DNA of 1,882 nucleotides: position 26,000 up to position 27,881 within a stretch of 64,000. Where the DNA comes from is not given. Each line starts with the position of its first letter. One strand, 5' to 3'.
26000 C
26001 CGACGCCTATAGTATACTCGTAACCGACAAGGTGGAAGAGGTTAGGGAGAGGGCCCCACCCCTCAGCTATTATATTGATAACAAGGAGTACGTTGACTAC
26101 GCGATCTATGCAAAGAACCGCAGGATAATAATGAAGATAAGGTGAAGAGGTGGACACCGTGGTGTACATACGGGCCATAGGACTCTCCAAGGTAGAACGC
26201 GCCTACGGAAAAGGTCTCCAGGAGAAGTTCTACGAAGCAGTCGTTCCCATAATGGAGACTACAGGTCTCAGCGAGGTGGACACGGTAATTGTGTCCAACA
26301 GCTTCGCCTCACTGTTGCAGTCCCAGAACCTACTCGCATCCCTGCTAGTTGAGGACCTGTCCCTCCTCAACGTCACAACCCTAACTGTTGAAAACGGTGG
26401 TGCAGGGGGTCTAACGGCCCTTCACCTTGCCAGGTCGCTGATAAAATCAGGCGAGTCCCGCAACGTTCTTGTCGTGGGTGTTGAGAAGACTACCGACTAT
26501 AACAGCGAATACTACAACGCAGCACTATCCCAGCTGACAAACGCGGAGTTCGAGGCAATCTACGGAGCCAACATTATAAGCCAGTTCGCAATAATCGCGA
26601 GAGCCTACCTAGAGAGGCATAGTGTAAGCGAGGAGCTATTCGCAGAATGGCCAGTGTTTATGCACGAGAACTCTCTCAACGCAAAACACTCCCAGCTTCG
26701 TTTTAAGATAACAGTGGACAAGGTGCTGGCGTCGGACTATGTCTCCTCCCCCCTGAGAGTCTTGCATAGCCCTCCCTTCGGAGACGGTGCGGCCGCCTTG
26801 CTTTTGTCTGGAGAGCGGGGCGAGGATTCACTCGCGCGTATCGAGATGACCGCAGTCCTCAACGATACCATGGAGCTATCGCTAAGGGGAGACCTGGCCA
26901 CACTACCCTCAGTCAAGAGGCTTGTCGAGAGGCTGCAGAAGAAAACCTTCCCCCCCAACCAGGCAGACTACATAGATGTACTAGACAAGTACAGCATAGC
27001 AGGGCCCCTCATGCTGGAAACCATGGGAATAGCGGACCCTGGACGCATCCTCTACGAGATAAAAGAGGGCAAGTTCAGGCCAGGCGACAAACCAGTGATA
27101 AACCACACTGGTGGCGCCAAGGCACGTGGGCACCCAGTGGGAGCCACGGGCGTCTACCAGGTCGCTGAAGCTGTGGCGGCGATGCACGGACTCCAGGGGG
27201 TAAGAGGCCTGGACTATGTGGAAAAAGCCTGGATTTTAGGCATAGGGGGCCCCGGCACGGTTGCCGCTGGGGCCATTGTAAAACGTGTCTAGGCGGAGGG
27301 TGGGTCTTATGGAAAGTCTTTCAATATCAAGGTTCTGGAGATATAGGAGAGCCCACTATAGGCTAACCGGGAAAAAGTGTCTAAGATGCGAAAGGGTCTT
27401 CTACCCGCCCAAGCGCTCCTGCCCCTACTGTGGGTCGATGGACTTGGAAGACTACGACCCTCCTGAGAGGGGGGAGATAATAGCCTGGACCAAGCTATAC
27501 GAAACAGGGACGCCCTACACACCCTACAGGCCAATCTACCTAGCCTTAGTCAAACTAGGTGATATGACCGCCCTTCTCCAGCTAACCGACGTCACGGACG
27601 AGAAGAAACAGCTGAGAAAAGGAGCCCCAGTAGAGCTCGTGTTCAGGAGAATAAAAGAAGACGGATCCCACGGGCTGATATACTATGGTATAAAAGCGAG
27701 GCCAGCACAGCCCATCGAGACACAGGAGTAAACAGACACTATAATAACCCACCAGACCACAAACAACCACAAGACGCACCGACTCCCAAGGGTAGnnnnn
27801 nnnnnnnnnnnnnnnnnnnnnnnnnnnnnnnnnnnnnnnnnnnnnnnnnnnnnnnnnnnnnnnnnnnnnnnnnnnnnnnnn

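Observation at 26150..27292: Cysteine-free thiolase homologue in the HMGCS-thiolase-DUF35 operon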

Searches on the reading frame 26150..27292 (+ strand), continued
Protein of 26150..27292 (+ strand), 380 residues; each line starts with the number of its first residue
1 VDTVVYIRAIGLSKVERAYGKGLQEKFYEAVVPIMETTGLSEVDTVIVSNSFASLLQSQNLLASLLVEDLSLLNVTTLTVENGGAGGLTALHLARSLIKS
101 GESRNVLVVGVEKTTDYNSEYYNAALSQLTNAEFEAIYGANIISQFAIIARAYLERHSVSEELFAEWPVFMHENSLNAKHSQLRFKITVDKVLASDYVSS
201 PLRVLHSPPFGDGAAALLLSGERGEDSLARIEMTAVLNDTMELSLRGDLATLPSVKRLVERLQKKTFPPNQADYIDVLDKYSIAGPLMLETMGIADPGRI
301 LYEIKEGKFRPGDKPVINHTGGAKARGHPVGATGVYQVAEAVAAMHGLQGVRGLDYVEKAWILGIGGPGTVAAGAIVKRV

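Call 65: fold_search(model_id=the predicted structure, library=pdb)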
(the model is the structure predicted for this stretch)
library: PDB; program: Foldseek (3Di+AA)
matches with E <= 10: 1320; with E <= 0.001: 1058
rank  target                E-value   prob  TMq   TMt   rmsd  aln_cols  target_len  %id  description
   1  6esq_A                8.6e-37  1.00  0.93  0.91   2.1       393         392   28  Structure of the acetoacetyl-CoA thiolase/HMG-CoA synthase complex from Methanothermococcus thermolithotrophicus soake (released 2018-03-14)
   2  6et9_C                1.6e-36  1.00  0.93  0.91   2.1       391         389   28  Structure of the acetoacetyl-CoA-thiolase/HMG-CoA-synthase complex from Methanothermococcus thermolithotrophicus at 2. (released 2018-03-14)
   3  4yzo_C                3.9e-32  1.00  0.83  0.91   2.6       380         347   27  Crystal Structure Analysis of Thiolase-like protein, ST0096 from Sulfolobus Tokodaii (released 2016-03-30)
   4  4yzo_A                5.4e-32  1.00  0.85  0.89   2.8       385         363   27  Crystal Structure Analysis of Thiolase-like protein, ST0096 from Sulfolobus Tokodaii (released 2016-03-30)
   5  7yvy_C                1.2e-31  1.00  0.86  0.91   2.3       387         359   29  Crystal structure of thiolase PFC_04095 from Pyrococcus furiosus (released 2023-09-06)
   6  4yzo_B                1.6e-31  1.00  0.84  0.90   3.0       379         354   27  Crystal Structure Analysis of Thiolase-like protein, ST0096 from Sulfolobus Tokodaii (released 2016-03-30)
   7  7yvy_A                3.2e-31  1.00  0.89  0.91   2.6       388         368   29  Crystal structure of thiolase PFC_04095 from Pyrococcus furiosus (released 2023-09-06)
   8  7yvy_B                5.7e-31  1.00  0.87  0.91   2.5       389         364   28  Crystal structure of thiolase PFC_04095 from Pyrococcus furiosus (released 2023-09-06)
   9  3zbl_A                5.8e-29  1.00  0.91  0.81   2.7       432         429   22  Crystal structure of SCP2 thiolase from Leishmania mexicana: The C123S mutant. (released 2013-08-14)
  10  3zbg_A                1.7e-28  1.00  0.91  0.81   2.6       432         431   22  Crystal structure of wild-type SCP2 thiolase from Leishmania mexicana at 1.85 A (released 2013-08-14)
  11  6hrv_B                2.7e-28  1.00  0.81  0.79   5.2       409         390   23  Crystal structure of the zebrafish peroxisomal SCP2-thiolase (type-1) (released 2019-01-02)
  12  6hsp_A                2.7e-28  1.00  0.81  0.80   5.2       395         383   23  Crystal structure of the zebrafish peroxisomal SCP2-thiolase (type-1) in complex with CoA and octanoyl-CoA (released 2019-01-02)
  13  3zbk_A                5.5e-28  1.00  0.91  0.81   2.7       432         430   21  Crystal structure of SCP2 thiolase from Leishmania mexicana: The C123A mutant. (released 2013-08-14)
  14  9vbo_E                5.9e-28  1.00  0.89  0.88   2.1       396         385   19  Cryo-EM structure of the multi-component acyltransferase complex MucABC from Streptococcus macacae at a stoichiometric (released 2026-02-11)
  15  7pyt_B                7.6e-28  1.00  0.89  0.86   2.5       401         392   20  Benzoylsuccinyl-CoA thiolase with coenzyme A (released 2022-04-06)
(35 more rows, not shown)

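Call 72: search_protein_representatives(protein=window:26150-27292:+)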
Query: 380 residues. Proteins with E-value up to 0.001 (for the whole library): 2399; up to 1e-10: 933; up to 1e-30: 125. The best 150 are listed.
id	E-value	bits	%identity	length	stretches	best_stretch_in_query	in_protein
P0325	7.0e-91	321.5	44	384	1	5-380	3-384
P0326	7.9e-86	304.9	42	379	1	3-380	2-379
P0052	7.9e-66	239.1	39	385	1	5-376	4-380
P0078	3.7e-63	230.4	38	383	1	5-379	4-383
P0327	1.1e-58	215.6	46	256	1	131-380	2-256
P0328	1.3e-58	215.4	36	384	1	5-379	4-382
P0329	2.8e-57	211.0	37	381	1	5-375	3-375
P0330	8.3e-57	209.5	35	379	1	5-375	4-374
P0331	2.5e-56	207.9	39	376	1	7-348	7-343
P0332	3.9e-55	204.0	34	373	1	5-379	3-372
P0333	4.8e-55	203.7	39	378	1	4-351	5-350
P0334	1.1e-54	202.4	33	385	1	7-378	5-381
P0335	1.8e-54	201.8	35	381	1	4-345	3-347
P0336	4.8e-54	200.4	34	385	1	3-377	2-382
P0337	3.3e-53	197.6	36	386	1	5-379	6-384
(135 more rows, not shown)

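Call 75: search_solved_structures(query=L075:9105-9977:+, max_evalue=1, show_alignments=1)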
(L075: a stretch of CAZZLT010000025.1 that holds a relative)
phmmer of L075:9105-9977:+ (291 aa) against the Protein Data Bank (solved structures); distinct sequences matched with E-value up to 1: 3.
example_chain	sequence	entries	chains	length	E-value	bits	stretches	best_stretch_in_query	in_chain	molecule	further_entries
8eov_A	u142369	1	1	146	0.0073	19.1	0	162-195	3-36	C2HR1_4r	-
5m3k_A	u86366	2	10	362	0.022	17.5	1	171-250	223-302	PhlA | Hydroxymethylglutaryl-CoA synthase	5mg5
9skh_A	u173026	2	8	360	0.058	16.1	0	173-250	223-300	2,4-diacetylphloroglucinol biosynthesis protein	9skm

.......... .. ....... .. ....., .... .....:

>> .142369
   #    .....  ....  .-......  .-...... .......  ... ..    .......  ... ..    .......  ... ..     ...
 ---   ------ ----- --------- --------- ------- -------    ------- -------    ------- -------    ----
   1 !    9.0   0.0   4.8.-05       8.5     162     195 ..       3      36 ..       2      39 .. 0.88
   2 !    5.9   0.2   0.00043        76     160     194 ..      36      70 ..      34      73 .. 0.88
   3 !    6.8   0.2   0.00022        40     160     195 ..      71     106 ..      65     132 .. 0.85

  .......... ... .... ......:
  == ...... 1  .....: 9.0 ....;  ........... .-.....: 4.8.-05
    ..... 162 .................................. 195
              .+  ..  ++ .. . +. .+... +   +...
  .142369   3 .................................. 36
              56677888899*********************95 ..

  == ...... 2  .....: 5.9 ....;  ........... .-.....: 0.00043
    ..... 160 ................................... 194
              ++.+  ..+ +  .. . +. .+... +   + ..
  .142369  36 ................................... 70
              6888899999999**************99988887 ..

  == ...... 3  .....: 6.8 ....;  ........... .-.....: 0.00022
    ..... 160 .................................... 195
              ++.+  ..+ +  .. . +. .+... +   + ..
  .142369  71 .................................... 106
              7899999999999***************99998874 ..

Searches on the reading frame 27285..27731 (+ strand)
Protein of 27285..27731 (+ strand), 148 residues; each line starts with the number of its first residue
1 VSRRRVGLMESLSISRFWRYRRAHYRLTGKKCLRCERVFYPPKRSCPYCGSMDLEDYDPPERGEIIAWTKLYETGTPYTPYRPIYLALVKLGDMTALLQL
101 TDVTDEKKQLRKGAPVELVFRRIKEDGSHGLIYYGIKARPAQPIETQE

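Call 3: search_protein_families(library=pfam, proteins=[window:27285-27731:+], max_evalue=0.01)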
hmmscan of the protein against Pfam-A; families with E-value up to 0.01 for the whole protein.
window:27285-27731:+ (148 aa): 3 families
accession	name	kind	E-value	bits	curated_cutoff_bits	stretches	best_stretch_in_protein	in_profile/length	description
PF12172.15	zf-ChsH2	-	8.1e-10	38.8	23.2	1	22-55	4-37/37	ChsH2, rubredoxin-like zinc ribbon domain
PF01796.24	OB_ChsH2_C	-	7.7e-07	29.4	27.1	1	60-121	5-65/65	ChsH2, C-terminal OB-fold domain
PF12773.13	DZR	-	0.0086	16.7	27.3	0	27-50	22-45/45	Double zinc ribbon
